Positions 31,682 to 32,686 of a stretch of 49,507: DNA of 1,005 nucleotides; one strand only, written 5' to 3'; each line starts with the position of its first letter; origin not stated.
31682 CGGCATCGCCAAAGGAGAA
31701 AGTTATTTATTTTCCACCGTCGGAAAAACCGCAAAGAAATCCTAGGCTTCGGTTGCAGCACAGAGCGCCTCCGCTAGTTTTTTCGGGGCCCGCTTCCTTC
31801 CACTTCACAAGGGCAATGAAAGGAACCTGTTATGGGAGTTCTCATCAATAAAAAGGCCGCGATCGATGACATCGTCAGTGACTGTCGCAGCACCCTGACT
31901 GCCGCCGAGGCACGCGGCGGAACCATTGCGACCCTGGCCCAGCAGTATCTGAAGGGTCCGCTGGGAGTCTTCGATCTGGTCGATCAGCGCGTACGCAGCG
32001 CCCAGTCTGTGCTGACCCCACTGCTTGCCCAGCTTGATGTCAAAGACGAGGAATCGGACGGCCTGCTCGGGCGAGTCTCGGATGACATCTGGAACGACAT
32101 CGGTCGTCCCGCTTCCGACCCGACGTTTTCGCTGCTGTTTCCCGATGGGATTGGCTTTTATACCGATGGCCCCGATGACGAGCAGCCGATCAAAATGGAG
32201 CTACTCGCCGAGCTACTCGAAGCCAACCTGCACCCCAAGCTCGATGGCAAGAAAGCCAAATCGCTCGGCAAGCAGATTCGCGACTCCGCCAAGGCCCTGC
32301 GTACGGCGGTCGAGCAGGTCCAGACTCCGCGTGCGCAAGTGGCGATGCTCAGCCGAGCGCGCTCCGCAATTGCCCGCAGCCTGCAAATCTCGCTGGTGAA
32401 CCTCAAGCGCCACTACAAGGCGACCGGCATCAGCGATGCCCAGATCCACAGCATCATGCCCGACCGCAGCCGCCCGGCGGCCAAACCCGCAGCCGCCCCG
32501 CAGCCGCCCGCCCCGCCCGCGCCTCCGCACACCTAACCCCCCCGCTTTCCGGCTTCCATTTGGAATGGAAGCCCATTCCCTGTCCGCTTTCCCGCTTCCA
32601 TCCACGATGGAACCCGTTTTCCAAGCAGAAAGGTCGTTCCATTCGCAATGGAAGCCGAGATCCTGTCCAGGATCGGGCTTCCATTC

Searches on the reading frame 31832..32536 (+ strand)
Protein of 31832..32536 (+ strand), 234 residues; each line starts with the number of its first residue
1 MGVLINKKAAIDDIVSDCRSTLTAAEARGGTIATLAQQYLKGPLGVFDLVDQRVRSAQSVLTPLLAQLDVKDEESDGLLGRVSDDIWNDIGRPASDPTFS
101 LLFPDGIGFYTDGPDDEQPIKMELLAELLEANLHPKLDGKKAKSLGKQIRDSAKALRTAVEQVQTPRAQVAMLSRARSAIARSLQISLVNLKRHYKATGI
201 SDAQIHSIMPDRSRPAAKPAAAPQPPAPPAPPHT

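Call 5: search_protein_families(library=pfam, proteins=[window:31832-32536:+], max_evalue=0.01)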
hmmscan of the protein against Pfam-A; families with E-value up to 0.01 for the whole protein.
window:31832-32536:+ (234 aa): 0 families

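Call 10: find_encoding_contigs(protein=window:31832-32536:+, flank=6000, max_places=8)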
Protein window:31832-32536:+ (234 aa): 22 contigs read that carry it; 8 places shown.
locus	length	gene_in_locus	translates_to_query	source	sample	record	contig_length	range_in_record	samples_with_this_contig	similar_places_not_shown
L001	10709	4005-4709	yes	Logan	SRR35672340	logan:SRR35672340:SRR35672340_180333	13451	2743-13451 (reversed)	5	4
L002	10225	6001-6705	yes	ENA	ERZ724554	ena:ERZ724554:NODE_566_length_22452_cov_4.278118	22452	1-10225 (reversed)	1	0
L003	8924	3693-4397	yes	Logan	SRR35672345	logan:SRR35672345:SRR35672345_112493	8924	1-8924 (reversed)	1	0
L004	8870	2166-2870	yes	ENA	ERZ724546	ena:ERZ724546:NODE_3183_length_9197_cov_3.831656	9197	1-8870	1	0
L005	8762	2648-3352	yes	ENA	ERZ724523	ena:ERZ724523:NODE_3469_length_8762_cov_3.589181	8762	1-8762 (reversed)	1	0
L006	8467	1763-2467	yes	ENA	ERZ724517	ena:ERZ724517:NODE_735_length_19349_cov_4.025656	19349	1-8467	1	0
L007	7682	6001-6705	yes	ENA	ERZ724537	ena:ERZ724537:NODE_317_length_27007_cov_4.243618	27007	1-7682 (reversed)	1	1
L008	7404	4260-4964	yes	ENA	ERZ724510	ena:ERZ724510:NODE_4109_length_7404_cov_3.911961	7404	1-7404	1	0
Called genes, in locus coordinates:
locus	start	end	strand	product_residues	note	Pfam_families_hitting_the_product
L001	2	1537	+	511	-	?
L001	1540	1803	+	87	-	-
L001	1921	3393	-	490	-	PF13560:HTH_31, PF01381:HTH_3, PF10017:Methyltransf_33 (weak)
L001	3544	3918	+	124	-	-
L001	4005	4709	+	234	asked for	-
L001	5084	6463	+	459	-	PF13476:AAA_23 (weak), PF00005:ABC_tran (faint), PF13175:AAA_15 (weak), PF13304:AAA_21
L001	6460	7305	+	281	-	PF14491:DUF4435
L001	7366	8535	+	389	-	PF00266:Aminotran_5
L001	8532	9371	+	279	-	PF00702:Hydrolase, PF13419:HAD_2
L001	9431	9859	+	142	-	-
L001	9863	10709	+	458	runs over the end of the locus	-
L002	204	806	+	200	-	-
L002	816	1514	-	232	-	PF02798:GST_N, PF13409:GST_N_2, PF13417:GST_N_3, PF00043:GST_C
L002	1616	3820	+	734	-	PF01839:FG-GAP (faint), PF13517:FG-GAP_3 (weak)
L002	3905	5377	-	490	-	PF13560:HTH_31, PF01381:HTH_3, PF10017:Methyltransf_33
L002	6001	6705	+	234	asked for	-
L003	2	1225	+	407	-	?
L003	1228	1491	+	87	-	-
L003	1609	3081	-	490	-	PF13560:HTH_31, PF01381:HTH_3, PF10017:Methyltransf_33 (weak)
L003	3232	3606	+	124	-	-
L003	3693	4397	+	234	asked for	-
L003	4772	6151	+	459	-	PF13476:AAA_23 (weak), PF00005:ABC_tran (faint), PF13175:AAA_15 (weak), PF13304:AAA_21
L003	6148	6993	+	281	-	PF14491:DUF4435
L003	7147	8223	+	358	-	PF00266:Aminotran_5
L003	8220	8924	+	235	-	?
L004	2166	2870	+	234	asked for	-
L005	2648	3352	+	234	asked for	-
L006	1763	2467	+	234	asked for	-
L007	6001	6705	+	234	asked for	-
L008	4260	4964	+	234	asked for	-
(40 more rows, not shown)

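Call 11: find_homologous_proteins(query=window:31832-32533:+)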
Query window:31832-32533:+ (234 aa): 35 proteins with E <= 0.001 among 3176 candidates.
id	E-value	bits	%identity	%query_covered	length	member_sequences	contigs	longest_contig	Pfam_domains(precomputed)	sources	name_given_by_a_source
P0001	2.3e-145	500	100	100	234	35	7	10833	-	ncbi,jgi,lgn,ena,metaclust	metaclust:\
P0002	2.1e-123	428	86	93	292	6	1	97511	-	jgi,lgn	jgi:hypothetical protein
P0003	3.3e-106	372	98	76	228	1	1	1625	-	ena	-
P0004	1.1e-103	364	75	93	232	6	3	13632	-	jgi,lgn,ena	jgi:hypothetical protein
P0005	1.5e-103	364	85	84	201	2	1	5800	-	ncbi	-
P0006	5.5e-101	355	70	100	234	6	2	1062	-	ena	-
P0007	1.8e-99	350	71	95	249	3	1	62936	-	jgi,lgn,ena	-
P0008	1.3e-95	338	64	91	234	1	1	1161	-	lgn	-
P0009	4.1e-95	336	67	91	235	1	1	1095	-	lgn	-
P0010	1.4e-94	334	67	100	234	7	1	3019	-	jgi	jgi:hypothetical protein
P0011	1.1e-93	331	67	93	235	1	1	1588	-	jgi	jgi:hypothetical protein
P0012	4.0e-92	326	66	91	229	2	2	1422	-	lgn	-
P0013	1.5e-89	318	63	92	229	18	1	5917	-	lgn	-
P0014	5.3e-88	313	64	91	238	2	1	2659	-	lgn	-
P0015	1.6e-83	298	60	91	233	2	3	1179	-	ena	-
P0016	5.0e-72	261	57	91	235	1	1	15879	-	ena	-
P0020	1.0e-59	220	47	91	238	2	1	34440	-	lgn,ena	-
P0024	1.2e-57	214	47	91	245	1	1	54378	-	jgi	jgi:hypothetical protein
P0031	1.7e-49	187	61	52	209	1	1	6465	PF02954.26,PF13556.13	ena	-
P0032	2.0e-47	180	43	98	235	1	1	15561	-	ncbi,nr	ncbi:MAG: hypothetical protein IT377_09110 [Polyangiaceae bacterium]|nr:hypothetical protein [Polyan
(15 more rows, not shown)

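Call 15: find_encoding_contigs(protein=P0002, flank=8000, max_places=2)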
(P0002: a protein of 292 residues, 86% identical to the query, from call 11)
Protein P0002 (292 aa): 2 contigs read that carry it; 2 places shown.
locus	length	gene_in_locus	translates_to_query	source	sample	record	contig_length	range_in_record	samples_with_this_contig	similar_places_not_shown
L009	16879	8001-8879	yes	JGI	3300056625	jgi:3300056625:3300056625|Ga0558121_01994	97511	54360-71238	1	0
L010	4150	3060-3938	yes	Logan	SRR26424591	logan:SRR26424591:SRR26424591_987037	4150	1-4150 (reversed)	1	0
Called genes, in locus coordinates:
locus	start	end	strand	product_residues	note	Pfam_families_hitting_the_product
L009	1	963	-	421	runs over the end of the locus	PF00067:p450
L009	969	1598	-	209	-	PF01642:MM_CoA_mutase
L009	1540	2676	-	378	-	PF01642:MM_CoA_mutase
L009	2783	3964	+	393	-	PF00108:Thiolase_N, PF02803:Thiolase_C, PF22691:Thiolase_C_1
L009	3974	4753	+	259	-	-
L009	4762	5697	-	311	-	-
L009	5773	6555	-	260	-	-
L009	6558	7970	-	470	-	PF02463:SMC_N (faint), PF13476:AAA_23 (weak), PF13175:AAA_15 (weak), PF13304:AAA_21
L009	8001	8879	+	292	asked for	-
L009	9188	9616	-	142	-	-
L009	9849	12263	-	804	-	-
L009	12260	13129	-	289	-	PF13709:DUF4159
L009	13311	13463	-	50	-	-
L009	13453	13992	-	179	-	-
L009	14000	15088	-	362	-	PF02463:SMC_N (weak), PF13175:AAA_15 (weak), PF13476:AAA_23, PF13304:AAA_21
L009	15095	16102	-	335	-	-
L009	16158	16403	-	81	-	-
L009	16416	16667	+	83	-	-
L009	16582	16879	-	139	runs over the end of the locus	PF01909:NTP_transf_2, PF18765:Polbeta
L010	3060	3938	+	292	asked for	-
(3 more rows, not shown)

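Call 16: find_encoding_contigs(protein=P0007, flank=8000, max_places=2)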
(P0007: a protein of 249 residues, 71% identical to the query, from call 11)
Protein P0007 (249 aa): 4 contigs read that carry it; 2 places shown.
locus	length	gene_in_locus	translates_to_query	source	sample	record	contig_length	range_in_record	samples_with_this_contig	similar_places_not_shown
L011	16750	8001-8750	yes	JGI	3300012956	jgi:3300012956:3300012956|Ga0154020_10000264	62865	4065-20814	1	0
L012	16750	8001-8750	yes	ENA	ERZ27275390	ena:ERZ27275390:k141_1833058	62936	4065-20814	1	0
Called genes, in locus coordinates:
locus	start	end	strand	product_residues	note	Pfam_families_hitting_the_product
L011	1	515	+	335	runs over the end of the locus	PF14870:PSII_BNR (faint)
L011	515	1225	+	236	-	PF02224:Cytidylate_kin, PF13189:Cytidylate_kin2, PF13207:AAA_17 (faint), PF13238:AAA_18, PF13671:AAA_33 (faint)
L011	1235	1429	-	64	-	-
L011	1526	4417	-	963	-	PF00675:Peptidase_M16, PF05193:Peptidase_M16_C, PF00675:Peptidase_M16 (weak), PF05193:Peptidase_M16_C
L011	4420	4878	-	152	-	PF01985:CRS1_YhbY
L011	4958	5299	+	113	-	-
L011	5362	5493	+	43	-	-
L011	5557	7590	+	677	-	PF00999:Na_H_Exchanger, PF02254:TrkA_N, PF02080:TrkA_C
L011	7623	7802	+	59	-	-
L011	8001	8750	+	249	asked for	-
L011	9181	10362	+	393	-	PF00266:Aminotran_5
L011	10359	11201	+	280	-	PF00702:Hydrolase, PF13419:HAD_2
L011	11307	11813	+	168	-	-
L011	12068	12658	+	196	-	PF00561:Abhydrolase_1, PF03096:Ndr, PF12146:Hydrolase_4, PF12697:Abhydrolase_6, PF08386:Abhydrolase_4 (weak)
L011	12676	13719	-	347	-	PF07732:Cu-oxidase_3, PF07731:Cu-oxidase_2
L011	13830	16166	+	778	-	PF01804:Penicil_amidase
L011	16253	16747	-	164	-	-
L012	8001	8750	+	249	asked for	-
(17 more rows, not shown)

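Call 17: find_encoding_contigs(protein=P0024, flank=8000, max_places=2)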
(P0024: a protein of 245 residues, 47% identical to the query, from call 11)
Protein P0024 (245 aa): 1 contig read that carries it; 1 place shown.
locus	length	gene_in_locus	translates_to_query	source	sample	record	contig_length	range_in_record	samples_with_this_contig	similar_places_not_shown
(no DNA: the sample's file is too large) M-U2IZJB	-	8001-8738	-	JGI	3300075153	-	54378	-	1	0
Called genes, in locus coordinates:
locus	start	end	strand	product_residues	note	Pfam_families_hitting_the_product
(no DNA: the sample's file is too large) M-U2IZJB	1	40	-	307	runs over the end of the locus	PF02729:OTCace_N, PF00185:OTCace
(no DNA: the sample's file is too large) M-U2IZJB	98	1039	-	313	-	PF01553:Acyltransferase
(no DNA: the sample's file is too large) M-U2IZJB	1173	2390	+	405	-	PF00149:Metallophos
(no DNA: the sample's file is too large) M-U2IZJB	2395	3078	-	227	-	-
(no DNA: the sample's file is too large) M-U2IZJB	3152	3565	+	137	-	PF00472:RF-1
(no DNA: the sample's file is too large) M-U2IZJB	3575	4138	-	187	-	-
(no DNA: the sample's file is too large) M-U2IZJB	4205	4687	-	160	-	-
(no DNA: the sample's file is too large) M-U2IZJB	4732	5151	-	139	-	-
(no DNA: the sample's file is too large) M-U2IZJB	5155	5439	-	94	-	PF02597:ThiS (weak)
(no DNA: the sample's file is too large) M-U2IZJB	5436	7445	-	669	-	PF02730:AFOR_N, PF01314:AFOR_C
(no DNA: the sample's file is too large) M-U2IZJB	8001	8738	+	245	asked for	-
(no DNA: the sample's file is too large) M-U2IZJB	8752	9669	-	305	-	-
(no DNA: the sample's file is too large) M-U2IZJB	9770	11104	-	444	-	PF05239:PRC (faint), PF03448:MgtE_N, PF14841:FliG_M (faint), PF00571:CBS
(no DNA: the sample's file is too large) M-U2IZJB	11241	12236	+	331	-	PF10502:Peptidase_S26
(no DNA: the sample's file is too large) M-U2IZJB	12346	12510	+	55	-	?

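Call 23: find_related_loci(query=A1, collection=genome_contigs, flank=5000)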
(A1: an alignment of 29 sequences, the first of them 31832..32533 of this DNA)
Query A1 (234 aa) in genome_contigs; peptide patterns used: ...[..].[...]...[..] (x = any residue, [..] = any of these).
59 stretches matched a pattern; 18 encode a relative of the query (tblastn E <= 1e-3); 18 distinct loci.
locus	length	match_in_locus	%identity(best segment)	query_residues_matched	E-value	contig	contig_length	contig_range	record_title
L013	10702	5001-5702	98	1-234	6e-152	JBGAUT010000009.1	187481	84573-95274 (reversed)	MAG: Polyangia bacterium isolate MAG_MBR_AS.52 MBRAS-52_NODE_9_length_187481_cov_6.745806, whole genome shotgun sequence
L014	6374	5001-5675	70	1-225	9e-100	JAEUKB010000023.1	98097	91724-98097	MAG: Myxococcales bacterium isolate new MAG-84 k141_4001804, whole genome shotgun sequence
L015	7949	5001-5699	67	1-233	5e-96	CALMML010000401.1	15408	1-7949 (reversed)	MAG TPA_asm: uncultured Myxococcales bacterium isolate SRR5676451_bin.61_CONCOCT_v1.1_MAG genome assembly, contig: ERZ72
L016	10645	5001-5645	65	1-215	6e-86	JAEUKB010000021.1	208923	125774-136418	MAG: Myxococcales bacterium isolate new MAG-84 k141_4304130, whole genome shotgun sequence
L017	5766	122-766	63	1-215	1e-85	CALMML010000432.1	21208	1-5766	MAG TPA_asm: uncultured Myxococcales bacterium isolate SRR5676451_bin.61_CONCOCT_v1.1_MAG genome assembly, contig: ERZ72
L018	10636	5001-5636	50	1-212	1e-63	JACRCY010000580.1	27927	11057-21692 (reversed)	MAG: Deltaproteobacteria bacterium isolate NC_groundwater_1658_Pr3_B-0.1um_72_13 SR-2_scaffold_141_3675050, whole genome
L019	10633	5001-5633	50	1-211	3e-62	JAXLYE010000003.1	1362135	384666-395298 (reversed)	MAG: Polyangia bacterium isolate STL-MYX5 C1.81.fa-3, whole genome shotgun sequence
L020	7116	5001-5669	48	1-223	5e-60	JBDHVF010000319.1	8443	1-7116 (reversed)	MAG: Polyangiales bacterium isolate AS-MESO-3CA.253 NODE_35770_length_8443_cov_4.803729, whole genome shotgun sequence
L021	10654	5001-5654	45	1-218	3e-58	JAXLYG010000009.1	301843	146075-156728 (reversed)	MAG: Polyangiales bacterium isolate STL-MYX7 C1.48.fa-9, whole genome shotgun sequence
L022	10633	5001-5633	50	1-211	1e-56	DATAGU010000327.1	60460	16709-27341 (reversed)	MAG TPA_asm: Polyangia bacterium isolate SMAG_U6837 k141_899933, whole genome shotgun sequence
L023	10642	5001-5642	45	1-214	4e-56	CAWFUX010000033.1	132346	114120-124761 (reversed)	MAG: uncultured delta proteobacterium isolate MFD09286.bin.2.92 genome assembly, contig: contig_38030, whole genome shot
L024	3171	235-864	46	1-210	5e-55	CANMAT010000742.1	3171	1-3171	MAG: Deltaproteobacteria bacterium isolate ZE-Jul18-30 genome assembly, contig: ZE-Jul18-C68804, whole genome shotgun se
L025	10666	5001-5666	43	1-222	2e-54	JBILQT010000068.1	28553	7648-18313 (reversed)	MAG: Sandaracinaceae bacterium isolate ME2018-06-07_3300034013_group8_bin51 Rohwer_bin1494_scaffold_869_c1, whole genome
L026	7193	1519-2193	43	1-224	7e-54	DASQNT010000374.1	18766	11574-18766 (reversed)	MAG TPA_asm: Polyangiaceae bacterium isolate SMAG_U10783 k141_118373, whole genome shotgun sequence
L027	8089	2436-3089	43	1-219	1e-52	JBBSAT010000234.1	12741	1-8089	MAG: Polyangiales bacterium isolate La6_metabat2.038 La6_metabat2.038_K_797398_L_12741_cov_13.0529, whole genome shotgun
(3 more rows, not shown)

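Call 30: predict_structure(alignment_id=A1)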
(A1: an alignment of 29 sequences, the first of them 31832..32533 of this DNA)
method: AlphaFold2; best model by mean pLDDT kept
length: 234 residues; sequences in the alignment: 29
mean_pLDDT: 90.8   pTM: 0.75
mean pLDDT of the five models: 90.8, 90.3, 88.9, 88.6, 88.4
residues with pLDDT >= 90: 194; 70-90: 16; 50-70: 18; < 50: 6
segments of 3 or more residues with pLDDT < 50: 1-6
pLDDT, mean of each block of 10 residues (from residue 1): 51 94 97 97 98 98 98 98 95 88 94 95 98 94 98 98 97 96 95 95 91 61 72 68
secondary structure, 60 per line:
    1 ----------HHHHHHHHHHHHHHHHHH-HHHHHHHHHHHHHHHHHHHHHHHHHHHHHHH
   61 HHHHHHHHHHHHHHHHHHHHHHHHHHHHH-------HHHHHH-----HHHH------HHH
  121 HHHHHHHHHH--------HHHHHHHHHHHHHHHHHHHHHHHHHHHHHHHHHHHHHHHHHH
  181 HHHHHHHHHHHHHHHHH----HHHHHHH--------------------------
elements in order: H11-28 H30-89 H97-102 H108-111 H118-130 H139-197 H202-208

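Call 32: search_protein_families(library=ncbifam, proteins=[window:31832-32533:+], max_evalue=0.1)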
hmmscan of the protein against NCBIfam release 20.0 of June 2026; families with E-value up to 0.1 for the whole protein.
window:31832-32533:+ (234 aa): 0 families

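Call 33: fold_search(model_id=the predicted structure, library=pdb)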
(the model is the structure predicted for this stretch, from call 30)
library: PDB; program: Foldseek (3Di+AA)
matches with E <= 10: 705; with E <= 0.001: 0
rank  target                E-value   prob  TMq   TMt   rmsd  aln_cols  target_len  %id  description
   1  2yfb_B                1.5e-01  0.82  0.27  0.27  12.2       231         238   13  X-ray structure of McpS ligand binding domain in complex with succinate (released 2012-04-18)
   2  7zjr                  1.6e-01  0.89  0.36  0.32  13.3       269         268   14  X-ray structure of the periplasmic region of PilJ from P. aeruginosa (released 2022-04-27)
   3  6z0c_B                2.1e-01  0.38  0.19  0.22  29.6       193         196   17  Structure of in silico modelled artificial Maquette-3 protein (released 2021-03-17)
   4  6z0c_D                2.4e-01  0.35  0.20  0.23  32.3       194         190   14  Structure of in silico modelled artificial Maquette-3 protein (released 2021-03-17)
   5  8d9p                  3.0e-01  0.41  0.21  0.25  30.6       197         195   13  De Novo Photosynthetic Reaction Center Protein Equipped with Heme B and Mn(II) cations (released 2022-09-28)
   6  5vjs                  3.2e-01  0.30  0.19  0.23  32.3       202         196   12  De Novo Photosynthetic Reaction Center Protein Equipped with Heme B, a synthetic Zn porphyrin, and Zn(II) cations (released 2018-04-25)
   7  6z0c_A                3.2e-01  0.23  0.18  0.21  33.5       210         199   14  Structure of in silico modelled artificial Maquette-3 protein (released 2021-03-17)
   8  6z0c_C                3.6e-01  0.21  0.18  0.21  32.3       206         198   14  Structure of in silico modelled artificial Maquette-3 protein (released 2021-03-17)
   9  9fqr_K2               4.4e-01  0.54  0.30  0.04  13.7       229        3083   14  96-nm repeat of axonemal doublet microtubules from bovine sperm (released 2025-03-26)
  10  8idc_E                5.2e-01  0.30  0.22  0.18  18.4       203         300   13  Cryo-EM structure of Mycobacterium tuberculosis FtsEX/RipC complex in peptidisc (released 2023-10-04)
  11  2q98                  5.5e-01  0.69  0.26  0.31  23.7       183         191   12  X-ray structure of a prolactin antagonist (released 2007-09-11)
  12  3zx6_A                5.5e-01  0.47  0.29  0.24  36.2       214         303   10  Structure of Hamp(AF1503)-Tsr fusion - Hamp (A291V) mutant (released 2012-02-29)
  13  1uru                  5.5e-01  0.15  0.20  0.21  31.5       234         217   14  Amphiphysin BAR domain from Drosophila (released 2003-12-04)
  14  6p3p                  5.7e-01  0.13  0.14  0.19  22.5       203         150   14  Crystal structure of Mcl-1 in complex with compound 65 (released 2019-07-03)
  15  8iyj_V0               6.3e-01  0.28  0.25  0.27  21.8       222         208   13  Cryo-EM structure of the 48-nm repeat doublet microtubule from mouse sperm (released 2023-07-05)
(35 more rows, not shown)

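Call 36: search_protein_families(library=padloc, proteins=[window:31832-32533:+, L001:5084-6463:+, L001:6460-7305:+], max_evalue=0.01)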
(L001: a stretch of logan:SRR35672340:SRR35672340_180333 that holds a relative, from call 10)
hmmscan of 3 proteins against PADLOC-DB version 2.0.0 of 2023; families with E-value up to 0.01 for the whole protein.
window:31832-32533:+ (234 aa): 0 families

L001:5084-6463:+ (459 aa): 124 families (the best 25 are shown)
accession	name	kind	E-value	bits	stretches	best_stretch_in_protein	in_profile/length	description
PDLC04164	AriA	-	3.4e-23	80.5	2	332-446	124-238/253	-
PDLC02980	AriA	-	3.9e-21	74.3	2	338-444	192-303/304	-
PDLC00289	PtuA1|PtuA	-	1.6e-20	71.5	2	367-452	217-300/404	AAA ATPase domain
PDLC00303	PtuA1|PtuA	-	5.6e-20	69.8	1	369-445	207-283/386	AAA ATPase domain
PDLC00266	PtuA1|PtuA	-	2.9e-19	67.7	1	367-448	302-384/483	AAA ATPase domain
PDLC00290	PtuA1|PtuA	-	6.7e-19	66.5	2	396-452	267-321/414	AAA ATPase domain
PDLC00265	PtuA1|PtuA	-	1.1e-18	65.7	1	371-445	298-373/479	AAA ATPase domain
PDLC00283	PtuA1|PtuA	-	4.9e-18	63.5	1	366-445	265-345/448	AAA ATPase domain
PDLC00273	PtuA1|PtuA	-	1.1e-17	62.2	1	369-447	194-272/375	AAA ATPase domain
PDLC00271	PtuA1|PtuA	-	1.9e-17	61.9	2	355-453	224-331/421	AAA ATPase domain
PDLC00305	PtuA1|PtuA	-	2.6e-16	57.9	2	8-57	2-49/392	AAA ATPase domain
PDLC02979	AriA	-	9.7e-16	56.5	2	351-444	290-373/373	-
PDLC00278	PtuA1|PtuA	-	1.1e-15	55.9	2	350-446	222-333/436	AAA ATPase domain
PDLC00285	PtuA1|PtuA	-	4.6e-15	53.8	1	368-445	253-331/432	AAA ATPase domain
PDLC00298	PtuA1|PtuA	-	1.8e-14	51.7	2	324-452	195-333/423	AAA ATPase domain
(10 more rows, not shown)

L001:6460-7305:+ (281 aa): 1 family
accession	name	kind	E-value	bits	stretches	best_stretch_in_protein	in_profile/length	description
PDLC02983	AriB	-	3.2e-14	51.6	1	23-224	1-219/236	-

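Call 37: search_protein_families(library=phrogs, proteins=[window:31832-32533:+], max_evalue=0.1)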
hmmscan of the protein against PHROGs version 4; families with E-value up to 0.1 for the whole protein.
window:31832-32533:+ (234 aa): 0 families

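Call 42: fold_search(model_id=the predicted structure, library=viral)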
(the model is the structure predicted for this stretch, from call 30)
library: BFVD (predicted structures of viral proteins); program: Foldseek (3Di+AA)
matches with E <= 10: 715; with E <= 0.001: 0
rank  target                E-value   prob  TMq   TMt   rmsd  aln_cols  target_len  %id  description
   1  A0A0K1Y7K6            1.3e-01  0.69  0.22  0.11  19.1       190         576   15  (no name in the UniProt tables at hand)
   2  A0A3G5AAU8            1.4e-01  0.54  0.22  0.23  16.4       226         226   14  Uncharacterized protein [Hyperionvirus sp.]
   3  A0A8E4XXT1            2.0e-01  0.33  0.20  0.09  24.4       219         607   13  Recombination endonuclease subunit [Maribacter phage Colly_1]
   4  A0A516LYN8            2.2e-01  0.44  0.25  0.25  30.2       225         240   18  (no name in the UniProt tables at hand)
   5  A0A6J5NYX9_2          2.3e-01  0.38  0.24  0.08  45.6       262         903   14  Tape measure protein [uncultured Caudovirales phage]
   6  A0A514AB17            2.4e-01  0.21  0.19  0.07  21.6       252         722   12  (no name in the UniProt tables at hand)
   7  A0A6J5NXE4            2.5e-01  0.80  0.33  0.33  24.4       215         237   12  Uncharacterized protein [uncultured Caudovirales phage]
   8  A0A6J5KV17            2.5e-01  0.54  0.26  0.23  21.2       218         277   10  Uncharacterized protein [uncultured Caudovirales phage]
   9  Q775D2                3.2e-01  0.41  0.23  0.23  19.0       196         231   13  Bbp12 [Bordetella phage BPP-1]
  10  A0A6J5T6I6            3.8e-01  0.21  0.22  0.17  24.9       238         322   11  Uncharacterized protein [uncultured Caudovirales phage]
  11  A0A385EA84            3.8e-01  0.18  0.18  0.20  32.4       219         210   13  Uncharacterized protein [Caulobacter phage CcrPW]
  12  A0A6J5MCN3            4.4e-01  0.18  0.18  0.21  23.0       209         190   14  Internal virion protein [uncultured Caudovirales phage]
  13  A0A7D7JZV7            4.6e-01  0.18  0.20  0.10  43.4       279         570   10  (no name in the UniProt tables at hand)
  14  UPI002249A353         4.8e-01  0.30  0.25  0.28  37.8       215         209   11  (no name look-up for this kind of identifier)
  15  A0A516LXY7            4.8e-01  0.23  0.22  0.10  26.4       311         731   16  (no name in the UniProt tables at hand)
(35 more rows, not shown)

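Call 43: find_related_loci(query=A1, collection=metagenome_contigs, flank=3000)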
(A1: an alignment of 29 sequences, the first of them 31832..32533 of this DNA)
Query A1 (234 aa) in metagenome_contigs; peptide patterns used: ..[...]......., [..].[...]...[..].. (x = any residue, [..] = any of these).
377 stretches matched a pattern; 65 encode a relative of the query (tblastn E <= 1e-3); 65 distinct loci.
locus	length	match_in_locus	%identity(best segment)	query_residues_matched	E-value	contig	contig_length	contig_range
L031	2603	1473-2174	100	1-234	4e-163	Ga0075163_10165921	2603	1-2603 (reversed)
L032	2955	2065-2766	97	1-234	2e-159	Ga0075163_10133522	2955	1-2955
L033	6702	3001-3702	97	1-234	1e-150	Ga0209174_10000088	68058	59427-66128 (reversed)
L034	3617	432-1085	75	1-218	1e-100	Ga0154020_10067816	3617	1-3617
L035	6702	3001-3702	99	1-234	8e-154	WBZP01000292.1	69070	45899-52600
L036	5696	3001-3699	67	1-233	7e-96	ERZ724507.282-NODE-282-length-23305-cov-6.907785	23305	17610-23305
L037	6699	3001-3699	67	1-233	8e-96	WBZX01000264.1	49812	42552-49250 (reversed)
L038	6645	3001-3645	63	1-215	2e-85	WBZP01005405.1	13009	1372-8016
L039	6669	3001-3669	71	1-223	2e-98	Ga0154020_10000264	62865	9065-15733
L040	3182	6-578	64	42-232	6e-71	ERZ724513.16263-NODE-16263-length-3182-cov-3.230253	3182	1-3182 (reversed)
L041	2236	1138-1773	50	1-212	9e-68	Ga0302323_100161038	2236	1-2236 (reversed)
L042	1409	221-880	48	1-220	5e-69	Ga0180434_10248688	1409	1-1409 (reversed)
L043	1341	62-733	50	1-223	6e-68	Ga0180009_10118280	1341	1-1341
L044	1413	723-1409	46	1-226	3e-67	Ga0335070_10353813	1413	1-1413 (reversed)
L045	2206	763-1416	50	1-220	5e-65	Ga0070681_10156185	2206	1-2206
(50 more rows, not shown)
